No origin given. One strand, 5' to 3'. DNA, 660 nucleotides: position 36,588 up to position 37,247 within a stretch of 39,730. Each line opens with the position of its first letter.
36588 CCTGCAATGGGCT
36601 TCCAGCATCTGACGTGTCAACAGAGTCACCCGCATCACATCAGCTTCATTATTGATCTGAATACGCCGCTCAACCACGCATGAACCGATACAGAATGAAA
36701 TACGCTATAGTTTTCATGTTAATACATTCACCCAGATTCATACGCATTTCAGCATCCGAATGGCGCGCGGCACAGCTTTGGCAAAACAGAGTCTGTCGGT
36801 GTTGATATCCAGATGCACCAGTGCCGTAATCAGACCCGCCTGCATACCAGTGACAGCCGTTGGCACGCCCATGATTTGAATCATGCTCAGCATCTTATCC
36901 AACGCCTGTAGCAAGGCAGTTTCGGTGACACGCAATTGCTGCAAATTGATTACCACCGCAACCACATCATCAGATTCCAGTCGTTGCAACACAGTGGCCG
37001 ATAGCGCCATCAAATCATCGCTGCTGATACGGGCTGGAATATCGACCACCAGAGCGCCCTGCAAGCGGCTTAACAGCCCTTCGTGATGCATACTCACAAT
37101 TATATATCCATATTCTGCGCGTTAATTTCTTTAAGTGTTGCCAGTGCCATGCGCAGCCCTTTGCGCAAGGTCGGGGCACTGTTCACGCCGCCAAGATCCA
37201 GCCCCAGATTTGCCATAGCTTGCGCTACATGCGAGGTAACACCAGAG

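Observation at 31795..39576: Nine-gene translationally coupled operon: complete stressosome module (RsbR-S-T-X) embedded in a three-kinase, seven-receiver phosphorelay with no output domain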

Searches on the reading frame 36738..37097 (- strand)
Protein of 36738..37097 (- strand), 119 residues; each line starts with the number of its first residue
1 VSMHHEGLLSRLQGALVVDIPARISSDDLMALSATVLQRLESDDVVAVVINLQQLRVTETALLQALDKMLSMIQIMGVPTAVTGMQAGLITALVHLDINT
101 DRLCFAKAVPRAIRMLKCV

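Call 5: search_protein_families(library=pfam, proteins=[window:36738-37097:-], max_evalue=0.01)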
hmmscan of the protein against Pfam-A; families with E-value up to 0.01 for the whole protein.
window:36738-37097:- (119 aa): 2 families
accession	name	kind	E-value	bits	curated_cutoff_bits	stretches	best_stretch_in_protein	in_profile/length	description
PF24641.1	KH_DEAH11_2nd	-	0.0026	17.9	27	1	31-97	9-71/75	DEAH11 eukaryotic type KH-domain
PF20080.4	ALTTAQ_rpt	-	0.0051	16.9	26.4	1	22-47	2-27/38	ALTTAQ repeat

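Call 6: search_protein_families(library=ncbifam, proteins=[window:36738-37097:-], max_evalue=0.01)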
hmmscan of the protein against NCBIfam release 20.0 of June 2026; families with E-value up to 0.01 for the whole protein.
window:36738-37097:- (119 aa): 1 family
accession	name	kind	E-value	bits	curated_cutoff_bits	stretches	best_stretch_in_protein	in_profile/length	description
NF052652.1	YtvA_fam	equivalog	3.2e-07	30.2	250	1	16-113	146-243/243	YtvA family blue-light photoreceptor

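Call 7: search_solved_structures(query=window:36738-37097:-, max_evalue=10, show_alignments=2)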
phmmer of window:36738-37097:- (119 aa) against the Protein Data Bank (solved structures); distinct sequences matched with E-value up to 10: 15.
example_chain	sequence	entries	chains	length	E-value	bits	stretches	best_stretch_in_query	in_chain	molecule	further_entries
6jhk_A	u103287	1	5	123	0.00013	25.5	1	9-115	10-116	RsbS negative regulator of sigma-B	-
6qcm_A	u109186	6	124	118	0.00065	23.3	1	12-108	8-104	RsbS protein | RsbT antagonist protein RsbS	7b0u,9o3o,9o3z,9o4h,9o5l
9o4r_a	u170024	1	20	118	0.00095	22.7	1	12-108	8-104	RsbT antagonist protein RsbS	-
7o0i_a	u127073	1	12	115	0.0025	21.4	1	9-106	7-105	RsbS, negative regulator of sigma-B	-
6wyz_A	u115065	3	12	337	0.056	17.1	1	11-91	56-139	Glutaminase-asparaginase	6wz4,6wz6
6wyw_A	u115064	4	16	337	0.057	17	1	11-91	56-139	Glutaminase-asparaginase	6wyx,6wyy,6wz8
7o0i_B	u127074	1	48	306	0.17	15.5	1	15-102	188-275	Anti-anti-sigma factor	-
2ywx_A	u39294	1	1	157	0.23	15.1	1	43-98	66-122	Phosphoribosylaminoimidazole carboxylase catalytic subunit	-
2vy9_A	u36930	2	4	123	0.27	14.9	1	30-110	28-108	ANTI-SIGMA-FACTOR ANTAGONIST | ANTI-SIGMA-FACTOR ANTAGONIST (STAS) DOMAIN PROTEIN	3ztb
1djo_A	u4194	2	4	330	0.31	14.7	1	9-87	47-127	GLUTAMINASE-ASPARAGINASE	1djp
4pga_A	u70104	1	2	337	0.32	14.6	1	9-87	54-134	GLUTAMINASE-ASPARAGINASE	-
3zxn_A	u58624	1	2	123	0.51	14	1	31-110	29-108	ANTI-SIGMA-FACTOR ANTAGONIST (STAS) DOMAIN PROTEIN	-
8fni_11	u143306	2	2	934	0.7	13.5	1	26-105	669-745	RNA-editing substrate-binding complex protein 11 (RESC11)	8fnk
1auz_A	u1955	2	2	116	0.79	13.4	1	19-73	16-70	SPOIIAA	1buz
3pga_1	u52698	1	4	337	1.5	12.5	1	9-66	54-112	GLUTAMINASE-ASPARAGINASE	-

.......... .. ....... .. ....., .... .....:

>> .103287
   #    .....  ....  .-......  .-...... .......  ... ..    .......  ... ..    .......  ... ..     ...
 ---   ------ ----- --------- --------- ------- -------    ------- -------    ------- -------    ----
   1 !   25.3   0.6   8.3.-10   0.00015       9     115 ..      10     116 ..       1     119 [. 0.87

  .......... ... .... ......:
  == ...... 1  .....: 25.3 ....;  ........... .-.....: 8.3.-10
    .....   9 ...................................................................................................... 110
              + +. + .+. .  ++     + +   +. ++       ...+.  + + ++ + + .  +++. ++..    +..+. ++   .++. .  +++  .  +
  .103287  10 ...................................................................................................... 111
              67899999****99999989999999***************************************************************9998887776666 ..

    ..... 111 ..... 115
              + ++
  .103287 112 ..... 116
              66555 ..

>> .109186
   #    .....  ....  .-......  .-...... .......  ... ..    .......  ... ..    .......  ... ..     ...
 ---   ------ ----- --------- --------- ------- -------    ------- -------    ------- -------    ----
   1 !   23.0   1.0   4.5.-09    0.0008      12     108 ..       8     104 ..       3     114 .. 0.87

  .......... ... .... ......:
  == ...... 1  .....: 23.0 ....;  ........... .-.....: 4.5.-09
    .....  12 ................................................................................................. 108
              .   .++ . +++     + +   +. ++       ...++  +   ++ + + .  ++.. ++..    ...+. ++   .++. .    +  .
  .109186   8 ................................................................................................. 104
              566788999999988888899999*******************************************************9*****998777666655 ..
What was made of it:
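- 36738..37097 (-): g3: RsbS, a divergent single STAS domain (119 aa) with Thr at the position of B. subtilis RsbS Ser59. The best PDB hits by phmmer are RsbS (6jhk 1.3e-4; call 7).
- Checked: Its best PDB matches are nevertheless RsbS proteins (6jhk 1.3e-4, 6qcm, 7o0i_a; call 7).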

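Call 24: search_protein_families(library=pfam, proteins=[window:36741-37097:-], max_evalue=10)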
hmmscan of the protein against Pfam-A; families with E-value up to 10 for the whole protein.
seq(119 aa): 3 families
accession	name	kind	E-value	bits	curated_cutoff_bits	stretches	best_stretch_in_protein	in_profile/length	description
PF24641.1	KH_DEAH11_2nd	-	0.0026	17.9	27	1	31-97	9-71/75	DEAH11 eukaryotic type KH-domain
PF20080.4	ALTTAQ_rpt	-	0.0051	16.9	26.4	1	22-47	2-27/38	ALTTAQ repeat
PF01740.26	STAS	-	0.016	15.4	22.6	1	13-94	8-89/106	STAS domain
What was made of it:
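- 36738..37097 (-): Pfam STAS scores only 15.4 bits (call 24).
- On Stressosome RsbR-RsbS-RsbT-RsbX module: Caveat: the single sequence is below the Pfam STAS gathering score (15.4 against 22.6 bits; call 24).
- Checked: g3 (RsbS) misses the Pfam STAS cut-off (15.4 bits, E 0.016, call 24).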

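Call 68: search_solved_structures(query=A6, max_evalue=0.01)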
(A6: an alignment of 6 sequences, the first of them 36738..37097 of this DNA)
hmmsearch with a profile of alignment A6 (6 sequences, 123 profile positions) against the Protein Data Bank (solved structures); distinct sequences matched with E-value up to 0.01: 23.
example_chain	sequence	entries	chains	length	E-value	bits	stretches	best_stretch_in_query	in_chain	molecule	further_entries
6jhk_A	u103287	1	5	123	1.5e-24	89.5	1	9-119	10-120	RsbS negative regulator of sigma-B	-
6qcm_A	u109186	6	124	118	8.6e-24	87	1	13-119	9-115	RsbS protein | RsbT antagonist protein RsbS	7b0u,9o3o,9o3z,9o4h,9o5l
9o4r_a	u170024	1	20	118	3.4e-23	85.1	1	13-119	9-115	RsbT antagonist protein RsbS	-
7o0i_a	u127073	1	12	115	2.2e-16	63.1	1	6-106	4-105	RsbS, negative regulator of sigma-B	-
2vy9_A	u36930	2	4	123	2.4e-16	63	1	11-119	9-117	ANTI-SIGMA-FACTOR ANTAGONIST | ANTI-SIGMA-FACTOR ANTAGONIST (STAS) DOMAIN PROTEIN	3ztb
3zxn_A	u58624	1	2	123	1.8e-15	60.2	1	11-119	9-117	ANTI-SIGMA-FACTOR ANTAGONIST (STAS) DOMAIN PROTEIN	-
7o0i_B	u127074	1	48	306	3.5e-12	49.5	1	10-115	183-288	Anti-anti-sigma factor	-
6qcm_AB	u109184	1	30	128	4.8e-10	42.6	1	9-114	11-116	RsbR protein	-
6qcm_CB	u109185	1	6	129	4.9e-10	42.6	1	9-114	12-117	RsbR protein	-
6qcm_CD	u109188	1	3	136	7.6e-10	42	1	9-114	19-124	RsbR protein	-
9o5l_A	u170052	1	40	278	1.3e-09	41.2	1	8-114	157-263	STAS domain-containing protein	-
7b0u_A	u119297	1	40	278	2e-09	40.6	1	9-114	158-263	RsbR protein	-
9o3o_A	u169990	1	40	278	2.2e-09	40.5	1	9-114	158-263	STAS domain-containing protein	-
9o4r_A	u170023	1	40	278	2.2e-09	40.5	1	9-114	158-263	RsbR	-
9o3z_A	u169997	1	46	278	6.3e-09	39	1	9-114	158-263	RsbR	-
6qcm_AD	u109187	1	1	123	9.8e-05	25.5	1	8-90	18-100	RsbR protein,RsbR protein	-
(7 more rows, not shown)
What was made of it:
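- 36738..37097 (-): Profile A6 hits RsbS at 1.5e-24 (call 68).
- On Stressosome RsbR-RsbS-RsbT-RsbX module: The best PDB hits are RsbS (call 7) and profile A6 scores 1.5e-24 (call 68).
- Checked: A profile that includes it hits RsbS at 1.5e-24 (call 68).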
